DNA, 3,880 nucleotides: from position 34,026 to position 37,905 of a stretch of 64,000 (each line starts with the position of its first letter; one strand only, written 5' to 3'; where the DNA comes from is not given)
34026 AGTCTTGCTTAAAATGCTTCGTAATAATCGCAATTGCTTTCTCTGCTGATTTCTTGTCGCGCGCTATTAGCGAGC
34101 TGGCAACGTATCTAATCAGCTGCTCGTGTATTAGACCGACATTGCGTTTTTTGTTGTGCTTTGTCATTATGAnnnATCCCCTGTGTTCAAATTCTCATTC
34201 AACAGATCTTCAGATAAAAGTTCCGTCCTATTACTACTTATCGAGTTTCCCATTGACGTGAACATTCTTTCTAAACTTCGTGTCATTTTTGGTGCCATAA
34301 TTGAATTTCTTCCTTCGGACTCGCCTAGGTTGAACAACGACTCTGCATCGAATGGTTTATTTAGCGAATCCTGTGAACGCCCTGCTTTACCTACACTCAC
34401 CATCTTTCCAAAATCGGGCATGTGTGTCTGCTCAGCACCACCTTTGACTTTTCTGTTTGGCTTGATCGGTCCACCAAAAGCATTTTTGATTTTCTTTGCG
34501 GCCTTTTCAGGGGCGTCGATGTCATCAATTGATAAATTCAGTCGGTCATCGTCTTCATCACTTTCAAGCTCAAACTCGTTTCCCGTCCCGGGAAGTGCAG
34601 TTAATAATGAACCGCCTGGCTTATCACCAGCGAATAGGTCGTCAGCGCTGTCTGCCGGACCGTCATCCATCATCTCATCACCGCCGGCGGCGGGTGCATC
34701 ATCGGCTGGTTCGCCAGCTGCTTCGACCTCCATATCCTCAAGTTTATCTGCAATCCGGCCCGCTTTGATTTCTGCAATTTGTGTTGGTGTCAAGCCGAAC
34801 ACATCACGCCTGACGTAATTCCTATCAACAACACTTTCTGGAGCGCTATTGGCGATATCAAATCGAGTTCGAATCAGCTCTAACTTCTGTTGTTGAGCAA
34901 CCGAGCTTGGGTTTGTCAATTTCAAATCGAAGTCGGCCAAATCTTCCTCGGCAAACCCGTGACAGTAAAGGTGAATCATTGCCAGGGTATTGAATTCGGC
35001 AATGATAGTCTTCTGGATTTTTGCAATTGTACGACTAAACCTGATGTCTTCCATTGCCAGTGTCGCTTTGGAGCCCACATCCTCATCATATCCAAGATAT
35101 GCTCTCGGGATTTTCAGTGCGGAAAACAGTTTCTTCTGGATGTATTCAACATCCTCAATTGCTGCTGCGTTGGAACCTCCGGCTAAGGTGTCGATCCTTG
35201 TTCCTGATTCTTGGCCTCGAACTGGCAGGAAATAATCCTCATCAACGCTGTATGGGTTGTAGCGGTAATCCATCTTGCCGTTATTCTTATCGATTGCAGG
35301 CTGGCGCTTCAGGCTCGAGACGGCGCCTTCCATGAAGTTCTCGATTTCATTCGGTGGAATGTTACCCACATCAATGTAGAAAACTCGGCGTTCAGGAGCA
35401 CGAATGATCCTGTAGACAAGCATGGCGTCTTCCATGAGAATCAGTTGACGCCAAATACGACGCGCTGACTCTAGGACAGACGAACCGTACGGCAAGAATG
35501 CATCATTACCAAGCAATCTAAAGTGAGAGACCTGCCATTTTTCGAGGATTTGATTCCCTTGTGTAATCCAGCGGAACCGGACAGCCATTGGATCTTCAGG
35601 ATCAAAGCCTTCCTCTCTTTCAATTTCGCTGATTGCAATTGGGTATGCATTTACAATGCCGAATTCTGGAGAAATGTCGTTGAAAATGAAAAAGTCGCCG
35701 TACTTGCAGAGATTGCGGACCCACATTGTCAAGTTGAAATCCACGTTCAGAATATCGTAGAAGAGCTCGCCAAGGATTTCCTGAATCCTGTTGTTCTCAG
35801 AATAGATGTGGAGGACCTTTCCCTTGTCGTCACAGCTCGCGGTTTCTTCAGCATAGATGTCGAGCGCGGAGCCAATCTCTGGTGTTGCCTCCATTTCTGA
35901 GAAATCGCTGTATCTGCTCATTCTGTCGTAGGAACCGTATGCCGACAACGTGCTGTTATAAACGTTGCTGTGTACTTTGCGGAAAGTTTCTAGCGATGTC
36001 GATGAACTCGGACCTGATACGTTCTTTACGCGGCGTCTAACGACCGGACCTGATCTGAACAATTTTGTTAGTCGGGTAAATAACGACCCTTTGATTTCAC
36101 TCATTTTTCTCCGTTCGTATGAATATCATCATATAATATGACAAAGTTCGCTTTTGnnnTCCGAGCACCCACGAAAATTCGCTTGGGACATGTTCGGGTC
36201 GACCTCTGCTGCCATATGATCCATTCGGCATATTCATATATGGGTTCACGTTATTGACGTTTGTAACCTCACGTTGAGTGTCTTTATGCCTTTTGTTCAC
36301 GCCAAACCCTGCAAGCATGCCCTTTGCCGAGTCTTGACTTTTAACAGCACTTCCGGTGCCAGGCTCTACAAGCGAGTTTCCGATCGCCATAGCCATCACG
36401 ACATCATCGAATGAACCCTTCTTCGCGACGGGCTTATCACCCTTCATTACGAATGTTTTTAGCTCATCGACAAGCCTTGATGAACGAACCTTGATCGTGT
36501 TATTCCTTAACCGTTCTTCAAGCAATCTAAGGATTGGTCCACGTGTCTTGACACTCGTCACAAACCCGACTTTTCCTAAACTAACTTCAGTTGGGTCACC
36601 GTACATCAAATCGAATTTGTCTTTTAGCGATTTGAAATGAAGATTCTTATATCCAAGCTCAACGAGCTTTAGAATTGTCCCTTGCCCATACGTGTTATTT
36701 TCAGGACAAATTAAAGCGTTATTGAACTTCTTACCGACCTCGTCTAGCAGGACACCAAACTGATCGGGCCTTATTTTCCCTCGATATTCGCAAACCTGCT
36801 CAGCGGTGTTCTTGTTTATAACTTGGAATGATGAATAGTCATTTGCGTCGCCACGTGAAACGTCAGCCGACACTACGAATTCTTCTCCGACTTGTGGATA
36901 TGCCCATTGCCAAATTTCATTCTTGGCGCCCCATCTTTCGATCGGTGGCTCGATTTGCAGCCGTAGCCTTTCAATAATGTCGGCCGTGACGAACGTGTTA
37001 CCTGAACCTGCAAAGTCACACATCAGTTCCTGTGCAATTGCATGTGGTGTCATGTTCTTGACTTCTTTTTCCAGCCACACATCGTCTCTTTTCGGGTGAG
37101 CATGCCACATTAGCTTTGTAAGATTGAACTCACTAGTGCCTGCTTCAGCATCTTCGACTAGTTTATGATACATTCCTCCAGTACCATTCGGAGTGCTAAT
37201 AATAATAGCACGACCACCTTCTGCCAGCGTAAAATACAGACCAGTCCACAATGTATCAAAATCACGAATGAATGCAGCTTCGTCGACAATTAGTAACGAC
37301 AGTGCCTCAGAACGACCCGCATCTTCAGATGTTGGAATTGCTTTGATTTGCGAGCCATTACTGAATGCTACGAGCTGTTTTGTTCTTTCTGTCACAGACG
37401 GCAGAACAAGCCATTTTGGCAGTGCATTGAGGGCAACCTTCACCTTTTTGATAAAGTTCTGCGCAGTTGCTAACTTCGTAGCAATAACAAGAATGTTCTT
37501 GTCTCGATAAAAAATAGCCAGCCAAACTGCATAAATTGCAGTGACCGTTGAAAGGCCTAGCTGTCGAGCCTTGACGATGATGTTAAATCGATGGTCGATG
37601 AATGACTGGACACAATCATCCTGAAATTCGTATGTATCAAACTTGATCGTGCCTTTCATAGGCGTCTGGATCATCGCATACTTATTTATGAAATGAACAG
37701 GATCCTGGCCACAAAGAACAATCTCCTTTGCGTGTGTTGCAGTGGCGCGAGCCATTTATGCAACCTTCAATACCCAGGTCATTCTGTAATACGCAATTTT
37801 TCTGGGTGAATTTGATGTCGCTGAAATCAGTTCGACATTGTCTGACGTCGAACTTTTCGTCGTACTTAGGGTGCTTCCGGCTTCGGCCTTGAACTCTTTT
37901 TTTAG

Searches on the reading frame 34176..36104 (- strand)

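Call 17: search_protein_families(library=phrogs, proteins=[window:34176-36104:-], max_evalue=0.001)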
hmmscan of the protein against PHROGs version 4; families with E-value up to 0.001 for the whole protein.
window:34176-36104:- (643 aa): 4 families
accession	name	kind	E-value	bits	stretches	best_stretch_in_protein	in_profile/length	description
phrog_213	-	head and packaging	1.6e-70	239.2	2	206-462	238-506/528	portal protein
phrog_1497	-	head and packaging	7.2e-11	42.6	1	205-342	252-387/549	portal protein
phrog_104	-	head and packaging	3.1e-07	30.4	1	303-495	322-503/550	portal protein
phrog_9232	-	head and packaging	0.00015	21.8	1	309-379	300-370/502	portal protein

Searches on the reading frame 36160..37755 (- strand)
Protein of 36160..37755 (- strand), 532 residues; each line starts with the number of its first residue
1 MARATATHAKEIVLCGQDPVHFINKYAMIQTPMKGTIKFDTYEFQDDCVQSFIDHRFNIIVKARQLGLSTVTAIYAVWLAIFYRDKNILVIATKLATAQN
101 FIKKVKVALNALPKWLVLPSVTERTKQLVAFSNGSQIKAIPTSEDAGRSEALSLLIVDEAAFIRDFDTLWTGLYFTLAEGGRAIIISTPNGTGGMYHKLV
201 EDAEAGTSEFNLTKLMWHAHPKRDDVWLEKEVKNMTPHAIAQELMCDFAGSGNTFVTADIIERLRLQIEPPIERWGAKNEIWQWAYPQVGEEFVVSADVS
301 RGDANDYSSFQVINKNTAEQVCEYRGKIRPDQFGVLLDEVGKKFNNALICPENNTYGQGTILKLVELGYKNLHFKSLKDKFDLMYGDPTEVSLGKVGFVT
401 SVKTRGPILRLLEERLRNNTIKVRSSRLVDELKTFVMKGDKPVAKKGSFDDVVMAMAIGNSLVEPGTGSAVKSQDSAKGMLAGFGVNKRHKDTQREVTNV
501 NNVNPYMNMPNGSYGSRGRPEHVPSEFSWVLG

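Call 17: search_protein_families(library=phrogs, proteins=[window:36160-37755:-], max_evalue=0.001)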
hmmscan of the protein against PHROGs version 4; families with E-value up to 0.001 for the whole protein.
window:36160-37755:- (532 aa): 11 families
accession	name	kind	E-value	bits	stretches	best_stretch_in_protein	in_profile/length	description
phrog_2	-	head and packaging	8.8e-46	158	1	32-475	258-607/807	terminase large subunit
phrog_5989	-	head and packaging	2.3e-36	126.6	1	5-165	107-265/347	terminase large subunit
phrog_36964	-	head and packaging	3.6e-27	95.8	2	69-455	435-845/890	terminase large subunit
phrog_38407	-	unknown function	1.7e-18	67.7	1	279-460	168-345/370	-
phrog_7579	-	head and packaging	1.1e-16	61.8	1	57-262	19-227/239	terminase large subunit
phrog_26724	-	unknown function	2e-12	48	1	37-148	31-140/192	-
phrog_24361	-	head and packaging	2.5e-12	47.9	1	323-459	3-134/162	terminase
phrog_38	-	head and packaging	3.4e-11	43.5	1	14-317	268-575/760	terminase large subunit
phrog_9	-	head and packaging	3e-07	30.6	1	20-204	189-376/812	terminase large subunit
phrog_675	-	head and packaging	1.4e-05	24.6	1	8-103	13-103/576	terminase large subunit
phrog_15503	-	unknown function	0.00013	22.4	1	31-163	63-195/245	-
